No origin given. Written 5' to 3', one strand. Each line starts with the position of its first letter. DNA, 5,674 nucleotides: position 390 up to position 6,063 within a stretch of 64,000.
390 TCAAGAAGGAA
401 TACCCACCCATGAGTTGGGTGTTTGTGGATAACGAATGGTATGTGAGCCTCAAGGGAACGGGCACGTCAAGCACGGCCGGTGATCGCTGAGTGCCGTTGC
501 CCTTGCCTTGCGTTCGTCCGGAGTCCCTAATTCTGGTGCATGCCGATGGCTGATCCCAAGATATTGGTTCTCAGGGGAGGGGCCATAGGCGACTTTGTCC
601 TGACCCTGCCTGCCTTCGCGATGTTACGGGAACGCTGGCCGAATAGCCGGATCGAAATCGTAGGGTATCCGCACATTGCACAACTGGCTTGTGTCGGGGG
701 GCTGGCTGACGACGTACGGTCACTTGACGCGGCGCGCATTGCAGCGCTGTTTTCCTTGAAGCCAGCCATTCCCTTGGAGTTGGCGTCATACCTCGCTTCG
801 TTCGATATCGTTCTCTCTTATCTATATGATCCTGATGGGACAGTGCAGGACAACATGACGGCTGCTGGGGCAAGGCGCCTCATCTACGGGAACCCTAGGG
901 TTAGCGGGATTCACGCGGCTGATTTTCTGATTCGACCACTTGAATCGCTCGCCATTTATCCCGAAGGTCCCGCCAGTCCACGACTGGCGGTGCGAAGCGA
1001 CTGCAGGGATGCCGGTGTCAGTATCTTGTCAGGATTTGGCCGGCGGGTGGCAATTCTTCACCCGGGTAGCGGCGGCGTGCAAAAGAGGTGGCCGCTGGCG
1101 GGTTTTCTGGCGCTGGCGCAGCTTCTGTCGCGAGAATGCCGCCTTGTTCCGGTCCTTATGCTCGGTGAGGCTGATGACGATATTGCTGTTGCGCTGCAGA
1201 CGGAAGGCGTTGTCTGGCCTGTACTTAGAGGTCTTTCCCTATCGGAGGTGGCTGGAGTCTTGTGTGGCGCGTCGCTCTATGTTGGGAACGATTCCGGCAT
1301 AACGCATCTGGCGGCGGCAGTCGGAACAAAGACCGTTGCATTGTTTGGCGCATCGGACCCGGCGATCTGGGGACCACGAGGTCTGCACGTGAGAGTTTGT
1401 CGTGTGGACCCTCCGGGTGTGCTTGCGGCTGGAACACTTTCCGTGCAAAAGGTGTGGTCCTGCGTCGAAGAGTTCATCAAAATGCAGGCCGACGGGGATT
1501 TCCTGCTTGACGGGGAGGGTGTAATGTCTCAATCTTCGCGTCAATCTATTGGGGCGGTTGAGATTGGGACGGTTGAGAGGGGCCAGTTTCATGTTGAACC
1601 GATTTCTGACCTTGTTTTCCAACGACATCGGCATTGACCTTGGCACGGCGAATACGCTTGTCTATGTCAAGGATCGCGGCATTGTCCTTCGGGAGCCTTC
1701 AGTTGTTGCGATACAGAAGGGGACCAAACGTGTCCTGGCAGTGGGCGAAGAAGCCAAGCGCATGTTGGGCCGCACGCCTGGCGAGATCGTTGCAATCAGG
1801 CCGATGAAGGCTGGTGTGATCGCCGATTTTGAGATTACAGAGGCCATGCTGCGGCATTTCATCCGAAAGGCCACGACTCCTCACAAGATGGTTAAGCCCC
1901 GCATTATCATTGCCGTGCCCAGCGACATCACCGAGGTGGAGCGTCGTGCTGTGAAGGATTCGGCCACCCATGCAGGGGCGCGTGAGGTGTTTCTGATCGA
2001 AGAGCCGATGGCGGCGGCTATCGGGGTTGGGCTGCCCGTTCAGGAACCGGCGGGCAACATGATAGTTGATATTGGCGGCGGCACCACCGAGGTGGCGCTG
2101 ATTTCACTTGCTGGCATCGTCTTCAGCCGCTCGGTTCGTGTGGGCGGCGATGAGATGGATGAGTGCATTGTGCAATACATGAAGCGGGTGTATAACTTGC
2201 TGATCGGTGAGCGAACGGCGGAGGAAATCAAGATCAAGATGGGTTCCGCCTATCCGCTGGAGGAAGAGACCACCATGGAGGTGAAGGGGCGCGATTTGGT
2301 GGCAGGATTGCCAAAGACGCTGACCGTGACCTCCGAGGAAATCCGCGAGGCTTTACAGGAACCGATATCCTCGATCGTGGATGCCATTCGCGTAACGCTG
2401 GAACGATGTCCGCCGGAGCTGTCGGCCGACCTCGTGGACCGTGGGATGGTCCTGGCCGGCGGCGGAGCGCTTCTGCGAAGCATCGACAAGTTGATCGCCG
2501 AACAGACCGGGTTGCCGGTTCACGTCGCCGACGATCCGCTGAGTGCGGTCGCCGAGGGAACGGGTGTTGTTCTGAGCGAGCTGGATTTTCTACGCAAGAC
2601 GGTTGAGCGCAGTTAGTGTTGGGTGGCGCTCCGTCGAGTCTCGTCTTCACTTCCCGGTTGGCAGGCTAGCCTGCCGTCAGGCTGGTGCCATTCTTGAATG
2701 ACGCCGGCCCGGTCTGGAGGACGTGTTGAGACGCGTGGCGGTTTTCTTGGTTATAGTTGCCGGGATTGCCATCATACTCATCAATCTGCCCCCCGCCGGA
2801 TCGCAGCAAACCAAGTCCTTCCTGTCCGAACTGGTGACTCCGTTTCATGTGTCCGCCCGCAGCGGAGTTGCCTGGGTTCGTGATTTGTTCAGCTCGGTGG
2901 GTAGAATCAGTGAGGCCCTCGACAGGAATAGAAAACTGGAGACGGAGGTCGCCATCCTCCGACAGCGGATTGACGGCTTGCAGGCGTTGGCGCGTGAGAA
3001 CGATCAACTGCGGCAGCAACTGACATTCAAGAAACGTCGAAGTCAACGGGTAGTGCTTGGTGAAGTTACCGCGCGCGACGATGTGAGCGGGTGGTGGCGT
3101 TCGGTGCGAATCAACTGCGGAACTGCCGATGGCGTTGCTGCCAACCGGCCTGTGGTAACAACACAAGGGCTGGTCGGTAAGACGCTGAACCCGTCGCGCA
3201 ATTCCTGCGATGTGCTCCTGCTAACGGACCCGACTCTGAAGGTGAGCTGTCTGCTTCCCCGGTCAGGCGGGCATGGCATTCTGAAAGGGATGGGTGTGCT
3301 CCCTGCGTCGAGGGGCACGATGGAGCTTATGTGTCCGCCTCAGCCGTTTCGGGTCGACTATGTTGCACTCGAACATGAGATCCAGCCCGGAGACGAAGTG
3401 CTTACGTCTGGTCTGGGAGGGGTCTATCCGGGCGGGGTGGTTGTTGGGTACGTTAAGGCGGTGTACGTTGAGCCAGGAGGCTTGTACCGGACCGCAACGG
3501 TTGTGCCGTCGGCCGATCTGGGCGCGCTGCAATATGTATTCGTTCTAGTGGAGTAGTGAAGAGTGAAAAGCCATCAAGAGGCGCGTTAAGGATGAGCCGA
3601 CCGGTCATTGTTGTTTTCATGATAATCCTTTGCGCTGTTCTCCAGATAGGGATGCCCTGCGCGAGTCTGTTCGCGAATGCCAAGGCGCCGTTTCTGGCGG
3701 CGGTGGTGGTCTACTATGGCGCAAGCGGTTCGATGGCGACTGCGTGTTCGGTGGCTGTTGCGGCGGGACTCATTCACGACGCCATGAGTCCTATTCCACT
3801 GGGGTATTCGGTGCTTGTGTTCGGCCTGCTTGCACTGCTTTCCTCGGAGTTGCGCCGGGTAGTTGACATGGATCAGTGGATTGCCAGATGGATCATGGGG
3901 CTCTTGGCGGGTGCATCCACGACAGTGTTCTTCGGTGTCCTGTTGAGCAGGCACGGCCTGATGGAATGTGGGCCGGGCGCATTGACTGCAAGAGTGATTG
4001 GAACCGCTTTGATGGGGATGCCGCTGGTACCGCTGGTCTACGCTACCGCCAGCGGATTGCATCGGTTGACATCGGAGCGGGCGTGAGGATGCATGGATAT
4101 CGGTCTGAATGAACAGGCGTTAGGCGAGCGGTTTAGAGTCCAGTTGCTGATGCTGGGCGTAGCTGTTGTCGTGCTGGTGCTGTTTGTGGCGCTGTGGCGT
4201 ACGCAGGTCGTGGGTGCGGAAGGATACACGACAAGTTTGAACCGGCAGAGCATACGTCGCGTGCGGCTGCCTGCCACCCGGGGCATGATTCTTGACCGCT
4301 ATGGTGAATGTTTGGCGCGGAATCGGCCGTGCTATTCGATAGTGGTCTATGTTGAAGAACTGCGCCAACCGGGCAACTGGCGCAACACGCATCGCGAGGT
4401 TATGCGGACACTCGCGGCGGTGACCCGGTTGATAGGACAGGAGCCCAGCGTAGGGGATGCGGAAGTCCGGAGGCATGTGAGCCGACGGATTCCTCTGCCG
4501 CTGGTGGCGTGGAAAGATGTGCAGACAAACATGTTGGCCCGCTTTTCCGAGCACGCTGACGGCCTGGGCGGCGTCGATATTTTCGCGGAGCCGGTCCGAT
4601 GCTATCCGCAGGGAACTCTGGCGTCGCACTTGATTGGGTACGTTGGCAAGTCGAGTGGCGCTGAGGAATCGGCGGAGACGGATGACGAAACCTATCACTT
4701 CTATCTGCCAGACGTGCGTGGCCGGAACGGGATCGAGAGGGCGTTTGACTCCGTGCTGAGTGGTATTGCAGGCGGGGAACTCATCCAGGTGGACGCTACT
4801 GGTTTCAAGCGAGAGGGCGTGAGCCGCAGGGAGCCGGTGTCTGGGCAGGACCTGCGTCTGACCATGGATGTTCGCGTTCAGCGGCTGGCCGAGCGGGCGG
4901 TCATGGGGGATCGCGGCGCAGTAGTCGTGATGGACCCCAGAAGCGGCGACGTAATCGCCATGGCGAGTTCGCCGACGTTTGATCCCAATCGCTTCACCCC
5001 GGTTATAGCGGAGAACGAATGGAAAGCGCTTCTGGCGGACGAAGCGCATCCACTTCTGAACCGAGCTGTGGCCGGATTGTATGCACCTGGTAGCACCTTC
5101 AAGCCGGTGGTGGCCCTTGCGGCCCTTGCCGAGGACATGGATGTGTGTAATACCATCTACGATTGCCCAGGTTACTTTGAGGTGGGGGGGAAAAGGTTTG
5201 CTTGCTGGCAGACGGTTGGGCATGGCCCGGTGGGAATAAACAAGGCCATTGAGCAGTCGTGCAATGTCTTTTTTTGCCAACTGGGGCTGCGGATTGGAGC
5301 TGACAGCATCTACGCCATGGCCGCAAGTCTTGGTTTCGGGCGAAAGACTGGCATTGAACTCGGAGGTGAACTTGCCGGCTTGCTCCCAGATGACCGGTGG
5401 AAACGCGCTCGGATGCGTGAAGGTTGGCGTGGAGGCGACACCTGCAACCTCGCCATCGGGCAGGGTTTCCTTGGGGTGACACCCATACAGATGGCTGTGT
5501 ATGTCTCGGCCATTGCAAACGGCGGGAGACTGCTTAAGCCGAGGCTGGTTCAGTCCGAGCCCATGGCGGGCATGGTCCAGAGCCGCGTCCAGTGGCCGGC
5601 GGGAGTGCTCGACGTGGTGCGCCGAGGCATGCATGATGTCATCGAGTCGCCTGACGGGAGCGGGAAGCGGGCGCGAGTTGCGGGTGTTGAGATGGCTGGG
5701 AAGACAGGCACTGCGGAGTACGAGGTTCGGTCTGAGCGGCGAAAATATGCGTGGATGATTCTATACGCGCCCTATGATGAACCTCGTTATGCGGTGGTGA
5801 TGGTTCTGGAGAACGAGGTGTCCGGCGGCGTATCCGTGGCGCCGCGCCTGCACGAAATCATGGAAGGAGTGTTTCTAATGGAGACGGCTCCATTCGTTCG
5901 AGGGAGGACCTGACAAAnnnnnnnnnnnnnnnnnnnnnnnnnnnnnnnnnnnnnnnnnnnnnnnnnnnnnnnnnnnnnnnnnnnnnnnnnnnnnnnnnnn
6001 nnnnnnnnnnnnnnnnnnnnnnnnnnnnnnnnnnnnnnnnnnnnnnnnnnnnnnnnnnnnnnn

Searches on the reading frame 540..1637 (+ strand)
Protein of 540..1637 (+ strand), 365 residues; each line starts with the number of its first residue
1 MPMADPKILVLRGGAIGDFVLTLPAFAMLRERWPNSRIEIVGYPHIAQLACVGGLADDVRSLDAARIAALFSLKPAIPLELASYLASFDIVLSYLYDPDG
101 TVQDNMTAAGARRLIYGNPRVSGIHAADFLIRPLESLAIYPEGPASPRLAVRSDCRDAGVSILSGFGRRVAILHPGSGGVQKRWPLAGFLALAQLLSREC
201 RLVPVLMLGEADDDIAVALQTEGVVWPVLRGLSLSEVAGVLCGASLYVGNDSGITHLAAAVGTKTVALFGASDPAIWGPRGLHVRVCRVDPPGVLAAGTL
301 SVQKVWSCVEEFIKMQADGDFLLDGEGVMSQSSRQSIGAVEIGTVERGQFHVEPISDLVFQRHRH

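Call 8: search_protein_families(library=pfam, proteins=[window:540-1637:+], max_evalue=0.001)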
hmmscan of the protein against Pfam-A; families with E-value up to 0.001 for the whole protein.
window:540-1637:+ (365 aa): 1 family
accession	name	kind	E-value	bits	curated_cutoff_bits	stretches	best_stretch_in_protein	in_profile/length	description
PF01075.23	Glyco_transf_9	-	5.8e-22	78.6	22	1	146-289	84-229/247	Glycosyltransferase family 9 (heptosyltransferase)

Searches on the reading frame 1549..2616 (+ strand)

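Call 8: search_protein_families(library=pfam, proteins=[window:1549-2616:+], max_evalue=0.001)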
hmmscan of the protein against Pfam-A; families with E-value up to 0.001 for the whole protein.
window:1549-2616:+ (355 aa): 5 families
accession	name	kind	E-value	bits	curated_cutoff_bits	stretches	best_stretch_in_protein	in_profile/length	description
PF06723.19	MreB_Mbl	-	3.1e-153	509.8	27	1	24-347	1-324/327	MreB/Mbl protein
PF00012.26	HSP70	-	1.6e-16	60.1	20.6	1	96-216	113-239/599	Hsp70 protein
PF14450.12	FtsA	-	9.8e-12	45.8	31.8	1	172-329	2-112/127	Cell division protein FtsA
PF00022.25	Actin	-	1.2e-10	41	27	1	29-214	9-190/410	Actin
PF11104.14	PilM_2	-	4.3e-08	32.9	27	0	170-230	182-236/340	Type IV pilus assembly protein PilM;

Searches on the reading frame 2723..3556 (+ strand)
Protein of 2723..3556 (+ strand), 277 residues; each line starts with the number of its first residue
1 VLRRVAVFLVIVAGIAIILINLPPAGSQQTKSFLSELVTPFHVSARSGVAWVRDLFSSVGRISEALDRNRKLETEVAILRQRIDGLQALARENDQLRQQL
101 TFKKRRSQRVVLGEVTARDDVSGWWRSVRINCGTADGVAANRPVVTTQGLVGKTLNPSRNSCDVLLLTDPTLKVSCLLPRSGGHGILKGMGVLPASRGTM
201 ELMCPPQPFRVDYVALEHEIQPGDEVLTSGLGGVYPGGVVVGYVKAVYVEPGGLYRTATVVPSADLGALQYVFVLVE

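Call 8: search_protein_families(library=pfam, proteins=[window:2723-3556:+], max_evalue=0.001)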
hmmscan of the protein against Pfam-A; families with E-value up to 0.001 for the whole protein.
window:2723-3556:+ (277 aa): 1 family
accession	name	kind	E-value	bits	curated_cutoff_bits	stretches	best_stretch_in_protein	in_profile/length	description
PF04085.20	MreC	-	2.8e-36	124.9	28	1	119-275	4-146/147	Rod shape-determining protein MreC, barrel core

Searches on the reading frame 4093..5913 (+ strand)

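Call 8: search_protein_families(library=pfam, proteins=[window:4093-5913:+], max_evalue=0.001)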
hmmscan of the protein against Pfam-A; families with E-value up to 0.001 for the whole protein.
window:4093-5913:+ (606 aa): 2 families
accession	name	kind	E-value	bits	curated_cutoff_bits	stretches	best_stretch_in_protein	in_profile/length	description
PF00905.27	Transpeptidase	-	3.3e-66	224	22.1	1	275-591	1-299/299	Penicillin binding protein transpeptidase domain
PF03717.20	PBP_dimer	-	9.8e-30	104.7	24.4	1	59-237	2-173/180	Penicillin-binding Protein dimerisation domain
